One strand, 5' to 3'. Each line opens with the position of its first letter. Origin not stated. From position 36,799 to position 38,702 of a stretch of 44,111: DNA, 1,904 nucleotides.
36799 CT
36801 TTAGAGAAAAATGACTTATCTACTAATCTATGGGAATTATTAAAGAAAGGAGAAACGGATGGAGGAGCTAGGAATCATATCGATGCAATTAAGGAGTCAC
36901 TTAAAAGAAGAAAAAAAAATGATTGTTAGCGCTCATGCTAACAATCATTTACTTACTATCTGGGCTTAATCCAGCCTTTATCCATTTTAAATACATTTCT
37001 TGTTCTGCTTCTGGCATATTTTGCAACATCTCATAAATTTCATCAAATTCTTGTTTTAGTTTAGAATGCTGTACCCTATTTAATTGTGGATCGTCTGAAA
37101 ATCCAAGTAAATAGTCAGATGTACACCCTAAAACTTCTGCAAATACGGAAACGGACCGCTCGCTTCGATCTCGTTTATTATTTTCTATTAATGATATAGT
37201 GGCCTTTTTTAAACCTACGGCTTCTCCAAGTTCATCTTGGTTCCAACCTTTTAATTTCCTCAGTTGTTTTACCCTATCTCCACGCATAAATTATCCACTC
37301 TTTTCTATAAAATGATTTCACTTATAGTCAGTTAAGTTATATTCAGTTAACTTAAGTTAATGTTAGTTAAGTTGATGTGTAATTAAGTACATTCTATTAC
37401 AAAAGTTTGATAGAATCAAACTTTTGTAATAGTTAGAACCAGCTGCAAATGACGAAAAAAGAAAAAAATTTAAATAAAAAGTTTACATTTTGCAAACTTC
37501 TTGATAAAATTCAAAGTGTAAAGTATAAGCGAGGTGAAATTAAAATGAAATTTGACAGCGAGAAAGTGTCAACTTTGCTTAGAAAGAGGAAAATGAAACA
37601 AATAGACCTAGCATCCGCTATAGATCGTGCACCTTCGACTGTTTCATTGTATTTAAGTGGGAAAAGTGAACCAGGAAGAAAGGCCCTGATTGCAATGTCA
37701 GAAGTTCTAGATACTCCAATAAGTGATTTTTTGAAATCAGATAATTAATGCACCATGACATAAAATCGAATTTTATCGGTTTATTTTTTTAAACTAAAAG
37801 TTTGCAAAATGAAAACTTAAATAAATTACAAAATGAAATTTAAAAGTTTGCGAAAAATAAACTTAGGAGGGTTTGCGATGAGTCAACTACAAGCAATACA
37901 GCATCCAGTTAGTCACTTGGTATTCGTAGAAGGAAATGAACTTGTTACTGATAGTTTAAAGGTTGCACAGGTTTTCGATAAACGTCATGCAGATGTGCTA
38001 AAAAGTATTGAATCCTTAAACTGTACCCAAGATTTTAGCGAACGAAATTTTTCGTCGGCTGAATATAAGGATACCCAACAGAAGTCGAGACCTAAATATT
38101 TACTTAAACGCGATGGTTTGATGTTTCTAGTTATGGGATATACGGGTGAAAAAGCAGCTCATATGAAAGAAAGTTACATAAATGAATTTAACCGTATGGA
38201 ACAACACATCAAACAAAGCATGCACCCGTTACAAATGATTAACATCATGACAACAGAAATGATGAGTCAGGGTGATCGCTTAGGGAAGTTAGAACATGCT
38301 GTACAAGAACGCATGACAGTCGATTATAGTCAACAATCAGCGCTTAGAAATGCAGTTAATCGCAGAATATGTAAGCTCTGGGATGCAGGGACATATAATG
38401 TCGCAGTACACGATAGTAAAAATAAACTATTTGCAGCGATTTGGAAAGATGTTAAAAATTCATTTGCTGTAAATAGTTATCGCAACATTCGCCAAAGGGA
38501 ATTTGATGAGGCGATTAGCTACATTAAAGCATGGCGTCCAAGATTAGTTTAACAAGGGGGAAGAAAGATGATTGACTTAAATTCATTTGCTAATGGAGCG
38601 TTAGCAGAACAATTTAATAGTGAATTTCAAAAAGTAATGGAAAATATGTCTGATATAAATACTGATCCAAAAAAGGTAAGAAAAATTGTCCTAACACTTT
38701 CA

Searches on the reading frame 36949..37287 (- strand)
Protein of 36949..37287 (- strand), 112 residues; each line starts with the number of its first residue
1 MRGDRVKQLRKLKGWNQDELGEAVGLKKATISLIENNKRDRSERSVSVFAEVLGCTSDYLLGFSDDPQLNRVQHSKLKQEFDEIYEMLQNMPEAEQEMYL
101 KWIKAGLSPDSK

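Call 3: search_protein_families(library=pfam, proteins=[window:36949-37287:-], max_evalue=0.1)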
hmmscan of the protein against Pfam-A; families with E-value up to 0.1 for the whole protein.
window:36949-37287:- (112 aa): 7 families
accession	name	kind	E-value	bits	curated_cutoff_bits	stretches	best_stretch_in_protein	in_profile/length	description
PF01381.28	HTH_3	-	2.3e-11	44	23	1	6-60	1-55/55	Helix-turn-helix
PF13560.12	HTH_31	-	6.2e-08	33.3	27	1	3-56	3-57/64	Helix-turn-helix domain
PF12844.13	HTH_19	-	6.3e-06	26.4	30.2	1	3-61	1-59/64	Helix-turn-helix domain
PF13443.12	HTH_26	-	0.00099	19.8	22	1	6-66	2-63/63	Cro/C1-type HTH DNA-binding domain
PF04545.22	Sigma70_r4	-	0.034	14.1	24.1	1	8-36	14-42/50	Sigma-70, region 4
PF08281.18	Sigma70_r4_2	-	0.053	13.6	25.7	0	82-100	2-20/54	Sigma-70, region 4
PF13744.12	HTH_37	-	0.078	13.2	27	0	6-41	23-58/80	Helix-turn-helix domain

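Call 4: search_protein_families(library=phrogs, proteins=[window:36949-37287:-], max_evalue=0.1)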
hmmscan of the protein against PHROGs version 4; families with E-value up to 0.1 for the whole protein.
window:36949-37287:- (112 aa): 29 families (the best 25 are shown)
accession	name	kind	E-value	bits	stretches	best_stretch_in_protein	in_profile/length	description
phrog_8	-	transcription regulation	1.3e-18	68.6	1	2-90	77-150/346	transcriptional regulator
phrog_4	-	transcription regulation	1e-10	42.2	1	2-78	137-205/400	transcriptional repressor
phrog_3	-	transcription regulation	4.5e-10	40.8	1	3-74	90-159/430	transcriptional repressor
phrog_2967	-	transcription regulation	1.3e-09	39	1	4-91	13-93/225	transcriptional regulator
phrog_2439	-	transcription regulation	2.8e-09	37.3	1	2-104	8-106/367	transcriptional regulator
phrog_5823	-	transcription regulation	9.4e-08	32.6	1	3-76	8-83/404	transcriptional regulator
phrog_7241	-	transcription regulation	9.2e-07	30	1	6-61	66-121/122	transcriptional regulator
phrog_2328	-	transcription regulation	2.9e-06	28.1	1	3-64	17-78/128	transcriptional repressor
phrog_35195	-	unknown function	5.4e-06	27.1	1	3-82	4-83/159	-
phrog_1373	-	transcription regulation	8.8e-06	26.8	1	6-62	68-124/166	transcriptional regulator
phrog_7396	-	unknown function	2.5e-05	25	1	3-91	17-107/227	-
phrog_1994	-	DNA, RNA and nucleotide metabolism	0.00024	22.1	1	4-68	2-66/170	DNA binding protein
phrog_9908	-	DNA, RNA and nucleotide metabolism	0.00066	19.9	1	5-58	17-70/282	DNA binding protein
phrog_2104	-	unknown function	0.00091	20.4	1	4-40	42-78/103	-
phrog_4779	-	transcription regulation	0.0039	18.7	1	1-44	2-47/98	transcriptional regulator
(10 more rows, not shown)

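Call 62: search_protein_families(library=ncbifam, proteins=[window:36949-37287:-], max_evalue=0.001)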
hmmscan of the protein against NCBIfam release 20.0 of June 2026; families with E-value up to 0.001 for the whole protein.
window:36949-37287:- (112 aa): 7 families
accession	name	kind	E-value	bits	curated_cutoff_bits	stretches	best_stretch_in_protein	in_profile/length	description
NF007257.0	PRK09706.1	subfamily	5.1e-10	39.3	101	1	3-105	7-113/135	transcriptional repressor DicA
NF041951.1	phage_RstR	subfamily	3e-08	33.9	80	1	3-104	4-97/108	RstR family transcriptional repressor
TIGR03070.1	couple_hipB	subfamily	1.9e-06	27.7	71.65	1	3-40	4-41/58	type II toxin-antitoxin system Y4mF family antitoxin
NF007271.0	PRK09726.1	equivalog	2.9e-06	27.2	79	1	5-39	16-50/88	type II toxin-antitoxin system antitoxin HipB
TIGR03830.1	CxxCG_CxxCG_HTH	subfamily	0.00057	19.7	61.8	1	3-49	67-113/127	type II TA system antitoxin MqsA family protein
TIGR00270.2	TIGR00270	equivalog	0.00066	19.5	110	0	4-38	78-112/159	multiprotein bridging factor aMBF1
NF007408.0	PRK09943.1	equivalog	0.00077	19.1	211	1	3-52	9-58/185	HTH-type transcriptional regulator PuuR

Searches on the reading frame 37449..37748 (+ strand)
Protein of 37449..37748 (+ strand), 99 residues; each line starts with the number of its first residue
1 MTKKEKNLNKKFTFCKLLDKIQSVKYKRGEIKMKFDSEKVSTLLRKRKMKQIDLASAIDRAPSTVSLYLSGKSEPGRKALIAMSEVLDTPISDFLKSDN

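Call 3: search_protein_families(library=pfam, proteins=[window:37449-37748:+], max_evalue=0.1)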
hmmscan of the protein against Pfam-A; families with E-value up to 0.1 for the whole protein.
window:37449-37748:+ (99 aa): 4 families
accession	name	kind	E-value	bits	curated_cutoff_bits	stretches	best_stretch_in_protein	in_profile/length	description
PF01381.28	HTH_3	-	8.7e-08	32.5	23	1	44-94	5-55/55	Helix-turn-helix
PF13443.12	HTH_26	-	4e-05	24.2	22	1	41-96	3-59/63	Cro/C1-type HTH DNA-binding domain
PF13560.12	HTH_31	-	0.0086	16.8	27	1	46-90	12-57/64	Helix-turn-helix domain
PF10989.13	DUF2808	-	0.068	13.6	25.3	1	23-86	45-112/146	Protein of unknown function (DUF2808)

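Call 4: search_protein_families(library=phrogs, proteins=[window:37449-37748:+], max_evalue=0.1)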
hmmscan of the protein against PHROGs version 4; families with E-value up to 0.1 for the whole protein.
window:37449-37748:+ (99 aa): 18 families
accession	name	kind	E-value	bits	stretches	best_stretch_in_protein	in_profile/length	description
phrog_8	-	transcription regulation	6.6e-09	36.7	1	8-95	45-136/346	transcriptional regulator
phrog_3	-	transcription regulation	1.8e-08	35.6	1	22-97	72-148/430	transcriptional repressor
phrog_4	-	transcription regulation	1.1e-07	32.2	1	27-97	132-194/400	transcriptional repressor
phrog_2439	-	transcription regulation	3.7e-06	27.1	1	32-98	4-70/367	transcriptional regulator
phrog_2967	-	transcription regulation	0.00012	22.8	1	41-96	16-71/225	transcriptional regulator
phrog_2328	-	transcription regulation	0.00018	22.3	1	39-96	19-76/128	transcriptional repressor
phrog_296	-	integration and excision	0.00052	19.8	1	29-94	221-279/626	DNA transposition protein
phrog_4583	-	transcription regulation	0.00092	20.2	1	38-97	13-72/81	transcriptional repressor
phrog_1373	-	transcription regulation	0.0019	19.2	1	38-87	66-115/166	transcriptional regulator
phrog_5736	-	transcription regulation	0.0028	18.8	1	35-80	6-51/133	transcriptional regulator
phrog_3642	-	DNA, RNA and nucleotide metabolism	0.013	16.4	1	34-86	6-59/79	HTH DNA binding protein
phrog_23106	-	unknown function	0.015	16.3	1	53-83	34-64/102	-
phrog_1702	-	transcription regulation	0.026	15.5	1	30-96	8-77/87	transcriptional repressor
phrog_34939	-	unknown function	0.055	14.1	1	38-75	12-49/280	-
phrog_30996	-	unknown function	0.06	14.4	1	53-83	5-33/42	-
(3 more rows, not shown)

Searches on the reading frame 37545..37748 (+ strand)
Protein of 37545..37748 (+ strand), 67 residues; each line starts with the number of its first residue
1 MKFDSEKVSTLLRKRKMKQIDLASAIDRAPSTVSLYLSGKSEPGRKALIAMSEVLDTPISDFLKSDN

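Call 62: search_protein_families(library=ncbifam, proteins=[window:37545-37748:+], max_evalue=0.001)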
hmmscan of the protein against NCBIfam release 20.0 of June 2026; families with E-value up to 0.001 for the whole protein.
window:37545-37748:+ (67 aa): 2 families
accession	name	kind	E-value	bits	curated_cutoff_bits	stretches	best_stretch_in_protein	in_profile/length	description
NF007257.0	PRK09706.1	subfamily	0.00016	21.5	101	1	11-57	13-59/135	transcriptional repressor DicA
NF010465.0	PRK13890.1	equivalog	0.00018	21.6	96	1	8-65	10-67/121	conjugal transfer protein TrbA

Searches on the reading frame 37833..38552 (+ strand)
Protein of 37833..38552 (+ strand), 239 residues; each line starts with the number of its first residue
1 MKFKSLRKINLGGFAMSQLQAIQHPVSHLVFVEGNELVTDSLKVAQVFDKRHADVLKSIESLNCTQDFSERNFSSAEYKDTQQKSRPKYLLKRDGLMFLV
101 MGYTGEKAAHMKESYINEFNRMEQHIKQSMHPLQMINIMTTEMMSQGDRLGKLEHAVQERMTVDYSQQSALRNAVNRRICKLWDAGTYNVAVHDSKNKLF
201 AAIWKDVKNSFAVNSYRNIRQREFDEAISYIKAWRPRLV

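Call 62: search_protein_families(library=ncbifam, proteins=[window:37833-38552:+], max_evalue=0.001)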
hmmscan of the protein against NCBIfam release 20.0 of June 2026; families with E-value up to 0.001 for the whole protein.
window:37833-38552:+ (239 aa): 1 family
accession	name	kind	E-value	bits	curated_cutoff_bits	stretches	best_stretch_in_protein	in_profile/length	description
TIGR02681.1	phage_pRha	subfamily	1.6e-30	105.3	45.95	1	28-128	3-106/108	phage regulatory protein, Rha family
